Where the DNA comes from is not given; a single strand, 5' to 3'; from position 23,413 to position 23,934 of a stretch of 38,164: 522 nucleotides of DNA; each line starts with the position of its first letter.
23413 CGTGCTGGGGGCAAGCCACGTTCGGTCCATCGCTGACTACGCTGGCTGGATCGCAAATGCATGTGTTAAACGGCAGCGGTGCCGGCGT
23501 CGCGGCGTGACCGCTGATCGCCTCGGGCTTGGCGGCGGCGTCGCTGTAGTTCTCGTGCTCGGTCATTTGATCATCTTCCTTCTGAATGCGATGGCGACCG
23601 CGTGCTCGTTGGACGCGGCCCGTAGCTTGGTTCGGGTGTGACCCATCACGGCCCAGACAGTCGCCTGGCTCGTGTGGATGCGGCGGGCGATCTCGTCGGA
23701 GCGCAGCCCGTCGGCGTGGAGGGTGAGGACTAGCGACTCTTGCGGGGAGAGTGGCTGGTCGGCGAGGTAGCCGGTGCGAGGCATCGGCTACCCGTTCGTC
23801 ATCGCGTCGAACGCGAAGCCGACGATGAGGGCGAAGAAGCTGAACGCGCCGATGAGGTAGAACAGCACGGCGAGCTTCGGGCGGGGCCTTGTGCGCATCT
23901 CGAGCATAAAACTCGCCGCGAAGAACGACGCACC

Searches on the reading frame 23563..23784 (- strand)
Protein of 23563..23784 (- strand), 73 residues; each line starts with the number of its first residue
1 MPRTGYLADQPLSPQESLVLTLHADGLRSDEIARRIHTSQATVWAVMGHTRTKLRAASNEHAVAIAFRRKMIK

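Call 101: search_dna_similar(query=window:23563-23784:-, collection=phages, mode=protein, max_evalue=0.001, max_rows=15)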
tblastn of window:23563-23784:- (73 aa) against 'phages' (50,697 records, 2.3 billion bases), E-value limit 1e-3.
Records with a match: 3; places in all: 3; records where one place covers at least 80% of the query: 3.
Best place of each record, by identity: <60% 3.
By first word of the organism name: Vibrio 2; Bacteriophage 1.
By host as written in the record: Vibrio alginolyticus 2; - 1.
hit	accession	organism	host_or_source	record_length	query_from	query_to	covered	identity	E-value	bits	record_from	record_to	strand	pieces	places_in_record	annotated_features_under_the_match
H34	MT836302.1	Bacteriophage sp.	human fecal samples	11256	8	72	89%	41.5%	2e-6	49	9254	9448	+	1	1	record has no annotation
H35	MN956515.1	Vibrio phage V039C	Vibrio alginolyticus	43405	12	73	85%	38.7%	3e-4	42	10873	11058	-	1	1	hypothetical protein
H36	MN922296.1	Vibrio phage phiV039C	Vibrio alginolyticus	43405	12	73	85%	38.7%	3e-4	42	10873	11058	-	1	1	hypothetical protein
